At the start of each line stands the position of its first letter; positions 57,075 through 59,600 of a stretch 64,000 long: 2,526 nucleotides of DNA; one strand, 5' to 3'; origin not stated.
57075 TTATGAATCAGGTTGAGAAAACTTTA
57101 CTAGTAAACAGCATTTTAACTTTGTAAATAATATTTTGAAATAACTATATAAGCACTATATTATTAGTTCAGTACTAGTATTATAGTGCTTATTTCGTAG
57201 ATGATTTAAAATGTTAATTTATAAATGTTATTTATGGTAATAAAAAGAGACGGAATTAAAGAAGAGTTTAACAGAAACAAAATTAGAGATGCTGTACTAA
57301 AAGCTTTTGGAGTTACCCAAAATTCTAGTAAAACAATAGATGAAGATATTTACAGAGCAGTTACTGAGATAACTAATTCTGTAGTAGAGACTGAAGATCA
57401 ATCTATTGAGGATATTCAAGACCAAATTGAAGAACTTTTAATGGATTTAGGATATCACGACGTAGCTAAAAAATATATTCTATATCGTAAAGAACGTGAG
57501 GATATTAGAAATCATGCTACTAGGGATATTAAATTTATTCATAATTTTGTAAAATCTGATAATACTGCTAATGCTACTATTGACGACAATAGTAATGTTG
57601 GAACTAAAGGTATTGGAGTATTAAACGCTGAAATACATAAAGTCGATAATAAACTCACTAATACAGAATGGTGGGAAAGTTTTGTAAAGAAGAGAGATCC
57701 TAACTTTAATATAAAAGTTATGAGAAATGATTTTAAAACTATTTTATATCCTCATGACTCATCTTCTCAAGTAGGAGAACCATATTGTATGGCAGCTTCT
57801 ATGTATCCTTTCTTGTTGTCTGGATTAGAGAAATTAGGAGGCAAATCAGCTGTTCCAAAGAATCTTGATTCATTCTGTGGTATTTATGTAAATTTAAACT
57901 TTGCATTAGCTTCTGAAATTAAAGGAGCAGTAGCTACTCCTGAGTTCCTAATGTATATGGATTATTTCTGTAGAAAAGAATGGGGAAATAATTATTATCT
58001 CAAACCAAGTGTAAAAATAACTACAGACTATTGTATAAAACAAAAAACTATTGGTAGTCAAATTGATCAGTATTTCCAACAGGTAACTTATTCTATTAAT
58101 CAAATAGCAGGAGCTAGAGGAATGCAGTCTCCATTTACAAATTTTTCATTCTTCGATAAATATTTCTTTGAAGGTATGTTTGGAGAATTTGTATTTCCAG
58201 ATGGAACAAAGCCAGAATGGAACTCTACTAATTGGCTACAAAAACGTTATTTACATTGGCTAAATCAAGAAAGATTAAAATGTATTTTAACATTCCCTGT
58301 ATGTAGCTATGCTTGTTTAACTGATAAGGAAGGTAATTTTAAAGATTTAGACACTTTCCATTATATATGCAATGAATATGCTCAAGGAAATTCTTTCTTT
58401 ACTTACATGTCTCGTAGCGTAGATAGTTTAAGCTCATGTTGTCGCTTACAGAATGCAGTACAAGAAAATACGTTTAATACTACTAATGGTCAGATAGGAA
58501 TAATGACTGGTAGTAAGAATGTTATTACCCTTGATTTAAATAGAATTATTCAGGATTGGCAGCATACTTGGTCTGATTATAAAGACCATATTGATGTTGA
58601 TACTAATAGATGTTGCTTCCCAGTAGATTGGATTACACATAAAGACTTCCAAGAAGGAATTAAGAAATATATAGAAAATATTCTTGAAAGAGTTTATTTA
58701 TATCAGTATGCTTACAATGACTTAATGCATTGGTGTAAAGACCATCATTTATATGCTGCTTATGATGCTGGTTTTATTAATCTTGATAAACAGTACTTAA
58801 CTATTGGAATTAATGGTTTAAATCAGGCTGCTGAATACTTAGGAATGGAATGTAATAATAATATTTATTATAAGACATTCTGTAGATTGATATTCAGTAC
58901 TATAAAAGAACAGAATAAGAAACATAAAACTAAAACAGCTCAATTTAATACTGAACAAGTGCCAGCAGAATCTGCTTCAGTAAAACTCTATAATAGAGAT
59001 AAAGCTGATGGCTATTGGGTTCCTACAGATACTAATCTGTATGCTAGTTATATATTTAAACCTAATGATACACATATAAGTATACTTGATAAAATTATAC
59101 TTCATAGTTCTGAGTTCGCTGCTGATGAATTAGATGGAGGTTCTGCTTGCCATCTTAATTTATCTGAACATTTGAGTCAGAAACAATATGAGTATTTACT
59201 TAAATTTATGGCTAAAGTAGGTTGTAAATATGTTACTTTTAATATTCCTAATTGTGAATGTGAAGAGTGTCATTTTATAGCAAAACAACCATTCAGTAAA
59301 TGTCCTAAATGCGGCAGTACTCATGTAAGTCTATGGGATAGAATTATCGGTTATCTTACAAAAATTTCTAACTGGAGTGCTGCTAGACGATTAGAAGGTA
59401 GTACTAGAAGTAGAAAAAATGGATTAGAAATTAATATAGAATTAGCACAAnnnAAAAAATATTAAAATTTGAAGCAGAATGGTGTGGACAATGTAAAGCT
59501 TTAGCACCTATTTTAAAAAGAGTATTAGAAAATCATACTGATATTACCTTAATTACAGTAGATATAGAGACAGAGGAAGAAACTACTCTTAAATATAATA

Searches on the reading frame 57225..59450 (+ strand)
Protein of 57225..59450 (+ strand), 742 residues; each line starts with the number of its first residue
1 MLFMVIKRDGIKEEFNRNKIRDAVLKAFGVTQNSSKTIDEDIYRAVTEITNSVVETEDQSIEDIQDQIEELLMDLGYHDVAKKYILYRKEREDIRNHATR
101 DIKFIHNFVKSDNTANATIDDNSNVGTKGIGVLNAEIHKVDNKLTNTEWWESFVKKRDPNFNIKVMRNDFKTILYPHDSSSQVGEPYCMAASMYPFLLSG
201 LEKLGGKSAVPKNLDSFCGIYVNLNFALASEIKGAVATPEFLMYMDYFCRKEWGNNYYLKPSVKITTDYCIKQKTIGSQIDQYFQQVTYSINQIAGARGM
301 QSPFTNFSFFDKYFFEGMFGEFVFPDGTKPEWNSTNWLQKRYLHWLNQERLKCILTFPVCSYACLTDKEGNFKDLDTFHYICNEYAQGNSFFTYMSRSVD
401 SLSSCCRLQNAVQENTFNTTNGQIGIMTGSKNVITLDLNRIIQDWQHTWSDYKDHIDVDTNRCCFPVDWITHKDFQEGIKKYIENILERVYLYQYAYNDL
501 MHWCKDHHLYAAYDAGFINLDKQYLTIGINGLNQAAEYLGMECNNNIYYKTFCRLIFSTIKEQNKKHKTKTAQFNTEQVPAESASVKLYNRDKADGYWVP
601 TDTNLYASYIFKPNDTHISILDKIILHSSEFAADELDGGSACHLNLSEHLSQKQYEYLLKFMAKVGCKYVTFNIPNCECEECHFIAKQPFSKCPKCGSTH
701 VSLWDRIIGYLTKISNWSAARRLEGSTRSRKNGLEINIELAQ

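Call 60: search_protein_families(library=phrogs, proteins=[window:57225-59450:+], max_evalue=0.00001)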
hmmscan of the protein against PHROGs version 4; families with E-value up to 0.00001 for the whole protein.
window:57225-59450:+ (742 aa): 2 families
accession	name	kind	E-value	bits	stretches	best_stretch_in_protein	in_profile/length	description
phrog_25611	-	DNA, RNA and nucleotide metabolism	1.3e-88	299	2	97-428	35-356/978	anaerobic ribonucleoside reductase large subunit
phrog_487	-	moron, auxiliary metabolic gene and host takeover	1.9e-39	136.4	2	4-309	5-302/718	NrdD-like anaerobic ribonucleotide reductase large subunit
